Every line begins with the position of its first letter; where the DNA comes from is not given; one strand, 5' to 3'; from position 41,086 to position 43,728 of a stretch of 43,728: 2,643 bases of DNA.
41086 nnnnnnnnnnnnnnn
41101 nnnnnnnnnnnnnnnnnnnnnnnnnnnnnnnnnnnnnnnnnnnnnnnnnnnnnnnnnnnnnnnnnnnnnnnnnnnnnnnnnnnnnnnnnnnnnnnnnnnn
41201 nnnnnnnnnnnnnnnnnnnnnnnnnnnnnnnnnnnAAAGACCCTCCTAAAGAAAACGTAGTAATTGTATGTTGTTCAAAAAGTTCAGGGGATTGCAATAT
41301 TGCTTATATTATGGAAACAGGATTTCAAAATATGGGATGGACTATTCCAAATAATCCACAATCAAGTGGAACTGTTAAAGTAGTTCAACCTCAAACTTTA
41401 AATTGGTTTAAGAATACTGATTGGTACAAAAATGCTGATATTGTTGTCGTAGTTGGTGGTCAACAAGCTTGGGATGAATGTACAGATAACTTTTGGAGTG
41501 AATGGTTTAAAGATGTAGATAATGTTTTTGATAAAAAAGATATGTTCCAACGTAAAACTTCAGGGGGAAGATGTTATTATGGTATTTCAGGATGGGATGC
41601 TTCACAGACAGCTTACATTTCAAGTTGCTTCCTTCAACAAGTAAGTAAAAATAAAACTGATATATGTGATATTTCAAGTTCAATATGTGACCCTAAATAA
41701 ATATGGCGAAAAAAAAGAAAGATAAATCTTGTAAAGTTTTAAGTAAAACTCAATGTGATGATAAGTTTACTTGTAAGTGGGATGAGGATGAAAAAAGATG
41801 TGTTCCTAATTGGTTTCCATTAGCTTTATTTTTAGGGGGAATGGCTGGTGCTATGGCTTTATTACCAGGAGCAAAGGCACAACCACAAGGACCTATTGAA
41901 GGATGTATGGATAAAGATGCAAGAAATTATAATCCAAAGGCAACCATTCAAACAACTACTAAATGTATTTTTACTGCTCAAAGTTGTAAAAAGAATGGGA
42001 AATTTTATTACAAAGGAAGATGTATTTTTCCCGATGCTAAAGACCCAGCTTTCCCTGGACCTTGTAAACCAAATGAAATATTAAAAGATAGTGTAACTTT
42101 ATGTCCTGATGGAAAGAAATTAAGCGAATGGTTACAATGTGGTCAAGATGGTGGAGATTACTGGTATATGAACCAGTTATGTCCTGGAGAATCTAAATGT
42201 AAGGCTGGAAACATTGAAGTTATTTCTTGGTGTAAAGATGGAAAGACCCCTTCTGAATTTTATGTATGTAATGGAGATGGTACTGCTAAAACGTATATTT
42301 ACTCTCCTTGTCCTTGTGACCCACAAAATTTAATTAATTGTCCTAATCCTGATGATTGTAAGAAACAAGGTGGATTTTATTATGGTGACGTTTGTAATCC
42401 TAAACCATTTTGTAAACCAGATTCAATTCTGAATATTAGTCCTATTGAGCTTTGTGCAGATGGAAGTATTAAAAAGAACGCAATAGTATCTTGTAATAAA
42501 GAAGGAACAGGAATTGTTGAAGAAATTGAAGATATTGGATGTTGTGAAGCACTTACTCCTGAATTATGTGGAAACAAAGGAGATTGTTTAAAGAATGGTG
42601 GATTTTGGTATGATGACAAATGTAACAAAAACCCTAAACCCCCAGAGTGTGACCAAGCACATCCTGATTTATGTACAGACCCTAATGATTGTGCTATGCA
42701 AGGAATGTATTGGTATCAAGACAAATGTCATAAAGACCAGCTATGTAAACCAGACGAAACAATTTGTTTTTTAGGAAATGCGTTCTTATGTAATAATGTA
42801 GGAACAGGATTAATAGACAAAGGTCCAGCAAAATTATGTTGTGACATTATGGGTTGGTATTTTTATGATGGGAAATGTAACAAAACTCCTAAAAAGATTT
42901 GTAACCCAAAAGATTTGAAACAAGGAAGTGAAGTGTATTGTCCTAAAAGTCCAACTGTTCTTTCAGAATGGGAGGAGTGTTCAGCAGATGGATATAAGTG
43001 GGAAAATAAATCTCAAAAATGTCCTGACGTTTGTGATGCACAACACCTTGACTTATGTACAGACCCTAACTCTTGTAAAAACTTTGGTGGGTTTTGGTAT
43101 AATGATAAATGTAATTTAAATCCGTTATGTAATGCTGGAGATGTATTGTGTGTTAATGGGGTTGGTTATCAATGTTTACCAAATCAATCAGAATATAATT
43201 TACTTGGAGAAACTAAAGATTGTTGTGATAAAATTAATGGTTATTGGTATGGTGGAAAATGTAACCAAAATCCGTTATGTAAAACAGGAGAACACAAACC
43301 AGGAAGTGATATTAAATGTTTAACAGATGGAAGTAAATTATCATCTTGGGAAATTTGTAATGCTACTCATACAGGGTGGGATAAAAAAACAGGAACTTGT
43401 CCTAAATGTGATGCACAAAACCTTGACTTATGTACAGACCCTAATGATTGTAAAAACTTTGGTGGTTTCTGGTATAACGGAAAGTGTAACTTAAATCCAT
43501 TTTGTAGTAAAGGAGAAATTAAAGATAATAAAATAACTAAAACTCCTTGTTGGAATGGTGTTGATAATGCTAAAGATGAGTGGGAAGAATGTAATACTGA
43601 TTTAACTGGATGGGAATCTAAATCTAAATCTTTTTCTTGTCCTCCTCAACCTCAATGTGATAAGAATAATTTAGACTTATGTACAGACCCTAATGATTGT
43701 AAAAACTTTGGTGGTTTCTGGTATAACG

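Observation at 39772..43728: Two adjacent giant Cys-rich mosaic surface proteins built from several repeat types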

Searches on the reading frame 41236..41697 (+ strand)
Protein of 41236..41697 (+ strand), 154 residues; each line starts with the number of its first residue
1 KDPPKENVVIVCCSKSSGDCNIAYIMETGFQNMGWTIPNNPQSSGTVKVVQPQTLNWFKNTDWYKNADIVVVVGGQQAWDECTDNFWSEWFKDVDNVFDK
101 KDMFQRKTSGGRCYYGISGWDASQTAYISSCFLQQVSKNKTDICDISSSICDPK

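Call 73: predict_structure(alignment_id=A7)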
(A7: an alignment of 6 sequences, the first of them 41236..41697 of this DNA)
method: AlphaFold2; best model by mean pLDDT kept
length: 154 residues; sequences in the alignment: 6
mean_pLDDT: 83.1   pTM: 0.84
mean pLDDT of the five models: 83.1, 80.9, 80.1, 76.1, 75.1
residues with pLDDT >= 90: 45; 70-90: 91; 50-70: 15; < 50: 3
segments of 3 or more residues with pLDDT < 50: 152-154
pLDDT, mean of each block of 10 residues (from residue 1): 80 80 94 84 86 85 90 85 84 75 86 89 88 84 72 47
secondary structure, 60 per line:
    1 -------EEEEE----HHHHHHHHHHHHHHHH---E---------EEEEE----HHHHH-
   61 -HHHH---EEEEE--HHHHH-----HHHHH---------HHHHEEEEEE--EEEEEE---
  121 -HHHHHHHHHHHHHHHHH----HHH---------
elements in order: E8-12 H17-32 E46-50 H55-59 H62-65 E69-73 H76-80 H86-90 H100-103 E104-109 E112-117 H122-138

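Call 75: fold_search(model_id=the predicted structure, library=pdb)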
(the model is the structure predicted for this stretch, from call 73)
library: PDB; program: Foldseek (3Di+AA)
matches with E <= 10: 934; with E <= 0.001: 0
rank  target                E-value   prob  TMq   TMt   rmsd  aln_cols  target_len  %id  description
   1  6hzf_A                4.3e-03  1.00  0.43  0.09   4.3       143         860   12  BP0997, GH138 enzyme targeting pectin rhamnogalacturonan II (released 2019-03-20)
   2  8byr_E                6.3e-03  0.95  0.45  0.45   6.5       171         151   13  Crystal structure of MoaB2 protein from Mycobacterium smegmatis (released 2024-07-10)
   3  2nqv_A                1.2e-02  0.63  0.37  0.17   9.6       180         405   10  MoeA D228A (released 2007-01-16)
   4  3kbq_B                1.4e-02  0.80  0.42  0.39   6.8       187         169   11  The crystal structure of the protein CinA with unknown function from Thermoplasma acidophilum (released 2009-12-15)
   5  1y5e_C                1.5e-02  0.80  0.42  0.41   7.0       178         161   10  Crystal structure of Molybdenum cofactor biosynthesis protein B (released 2005-01-18)
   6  4hx3_A                2.1e-02  0.80  0.33  0.37   5.2       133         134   11  Crystal structure of Streptomyces caespitosus sermetstatin in complex with S. caespitosus snapalysin (released 2012-12-05)
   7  5veg_A                2.4e-02  0.90  0.26  0.27   3.9        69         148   20  Structure of a Short-Chain Flavodoxin Associated with a Non-Canonical PDU Bacterial Microcompartment (released 2017-10-11)
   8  5veg_B                3.2e-02  0.87  0.26  0.27   3.9        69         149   20  Structure of a Short-Chain Flavodoxin Associated with a Non-Canonical PDU Bacterial Microcompartment (released 2017-10-11)
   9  5ljl                  3.8e-02  0.80  0.39  0.40   8.8       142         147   15  Streptococcus pneumonia TIGR4 flavodoxin: structural and biophysical characterization of a novel drug target (released 2016-08-31)
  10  4ycs_A                4.1e-02  0.57  0.37  0.44   7.9       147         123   12  Crystal structure of putative lipoprotein from Peptoclostridium difficile 630 (fragment) (released 2015-03-18)
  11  5wid_B                4.6e-02  0.97  0.30  0.32   2.5        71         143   18  Structure of a flavodoxin from the domain Archaea (released 2018-08-08)
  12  1g8l_A                4.9e-02  0.38  0.36  0.17  10.0       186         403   10  CRYSTAL STRUCTURE OF ESCHERICHIA COLI MOEA (released 2001-05-02)
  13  8bp8_G                4.9e-02  0.35  0.29  0.19  13.3       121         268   12  SPA of Trypsin untreated Rotavirus TLP spike (released 2023-04-05)
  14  2amj_A                5.3e-02  0.93  0.30  0.26   3.7        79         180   14  Crystal Structure of Modulator of Drug Activity B from Escherichia coli O157:H7 (released 2006-07-18)
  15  4ycs_C                5.6e-02  0.54  0.38  0.45   7.5       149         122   12  Crystal structure of putative lipoprotein from Peptoclostridium difficile 630 (fragment) (released 2015-03-18)
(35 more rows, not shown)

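Call 77: fold_search(model_id=the predicted structure, library=viral)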
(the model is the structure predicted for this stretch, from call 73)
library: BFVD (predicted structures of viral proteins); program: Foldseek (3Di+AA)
matches with E <= 10: 759; with E <= 0.001: 0
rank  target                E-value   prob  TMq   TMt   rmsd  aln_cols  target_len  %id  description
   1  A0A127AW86            5.2e-03  0.94  0.43  0.09   5.7       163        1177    8  DNA polymerase [Bacillus phage SP-15]
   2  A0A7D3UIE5            1.7e-02  0.44  0.31  0.11   8.6       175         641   12  (no name in the UniProt tables at hand)
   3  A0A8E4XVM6            1.9e-02  0.51  0.36  0.09   9.1       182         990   10  DNA polymerase [Maribacter phage Colly_1]
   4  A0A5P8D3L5            2.9e-02  0.51  0.37  0.26  12.4       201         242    9  (no name in the UniProt tables at hand)
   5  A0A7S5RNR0            4.6e-02  0.54  0.41  0.14   8.1       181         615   12  (no name in the UniProt tables at hand)
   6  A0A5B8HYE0            6.0e-02  0.44  0.42  0.31  12.4       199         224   11  Uncharacterized protein [Mimiviridae sp. ChoanoV1]
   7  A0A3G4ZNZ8            6.0e-02  0.20  0.30  0.16   9.8       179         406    8  Uncharacterized protein [Terrestrivirus sp.]
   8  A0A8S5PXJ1            6.8e-02  0.08  0.20  0.12  12.0       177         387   12  Dot/Icm secretion system ATPase DotB [Podoviridae sp. ctFbF42]
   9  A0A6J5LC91            7.3e-02  0.25  0.34  0.24  11.6       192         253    9  COG1573 Uracil-DNA glycosylase [uncultured Caudovirales phage]
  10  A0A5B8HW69            7.7e-02  0.35  0.35  0.26   7.6       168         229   12  Uncharacterized protein [Mimiviridae sp. ChoanoV1]
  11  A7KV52                7.7e-02  0.33  0.36  0.29   7.7       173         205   11  (no name in the UniProt tables at hand)
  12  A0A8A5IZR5            8.8e-02  0.41  0.39  0.16   8.2       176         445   12  (no name in the UniProt tables at hand)
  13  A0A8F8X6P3            1.0e-01  0.16  0.28  0.15   7.5       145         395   14  (no name in the UniProt tables at hand)
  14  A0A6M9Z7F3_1          1.0e-01  0.11  0.24  0.07   9.6       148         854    9  Uncharacterized protein [Picornavirales sp.]
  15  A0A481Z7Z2            1.1e-01  0.11  0.27  0.21  15.2       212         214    9  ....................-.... protein [Pithovirus LCPAC302]
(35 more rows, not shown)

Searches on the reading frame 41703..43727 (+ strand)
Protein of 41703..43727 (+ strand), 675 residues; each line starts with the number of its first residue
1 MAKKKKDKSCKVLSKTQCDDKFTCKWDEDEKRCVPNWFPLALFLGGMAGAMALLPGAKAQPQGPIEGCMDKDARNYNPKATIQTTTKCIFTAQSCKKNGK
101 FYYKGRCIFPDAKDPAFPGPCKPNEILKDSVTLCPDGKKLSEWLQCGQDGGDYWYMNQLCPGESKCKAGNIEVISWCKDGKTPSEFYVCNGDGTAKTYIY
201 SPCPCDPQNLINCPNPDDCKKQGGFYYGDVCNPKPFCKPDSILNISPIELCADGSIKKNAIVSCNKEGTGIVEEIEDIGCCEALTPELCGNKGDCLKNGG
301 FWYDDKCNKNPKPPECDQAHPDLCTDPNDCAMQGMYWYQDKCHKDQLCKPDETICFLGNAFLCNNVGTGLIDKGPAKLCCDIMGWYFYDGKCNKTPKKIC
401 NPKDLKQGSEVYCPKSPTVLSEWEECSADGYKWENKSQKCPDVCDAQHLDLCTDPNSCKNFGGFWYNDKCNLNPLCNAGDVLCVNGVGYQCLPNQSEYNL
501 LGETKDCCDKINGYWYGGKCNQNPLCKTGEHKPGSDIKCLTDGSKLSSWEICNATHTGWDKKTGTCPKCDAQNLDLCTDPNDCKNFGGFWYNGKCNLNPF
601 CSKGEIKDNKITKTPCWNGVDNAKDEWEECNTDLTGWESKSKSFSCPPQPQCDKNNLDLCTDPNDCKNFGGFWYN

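Call 5: search_protein_families(library=pfam, proteins=[window:41703-43727:+], max_evalue=0.1)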
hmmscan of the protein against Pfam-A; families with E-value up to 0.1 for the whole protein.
window:41703-43727:+ (675 aa): 0 families

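Call 8: search_protein_families(library=phrogs, proteins=[window:41703-43727:+], max_evalue=0.01)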
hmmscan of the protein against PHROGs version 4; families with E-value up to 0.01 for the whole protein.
window:41703-43727:+ (675 aa): 0 families

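Call 10: search_protein_families(library=ncbifam, proteins=[window:41703-43727:+], max_evalue=1)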
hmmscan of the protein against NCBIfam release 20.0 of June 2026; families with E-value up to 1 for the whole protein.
window:41703-43727:+ (675 aa): 0 families

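Call 94: search_dna_similar(query=window:41703-43727:+, collection=phages, mode=protein, max_evalue=0.001, max_rows=25)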
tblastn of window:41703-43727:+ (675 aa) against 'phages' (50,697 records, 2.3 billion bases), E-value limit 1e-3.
No match.
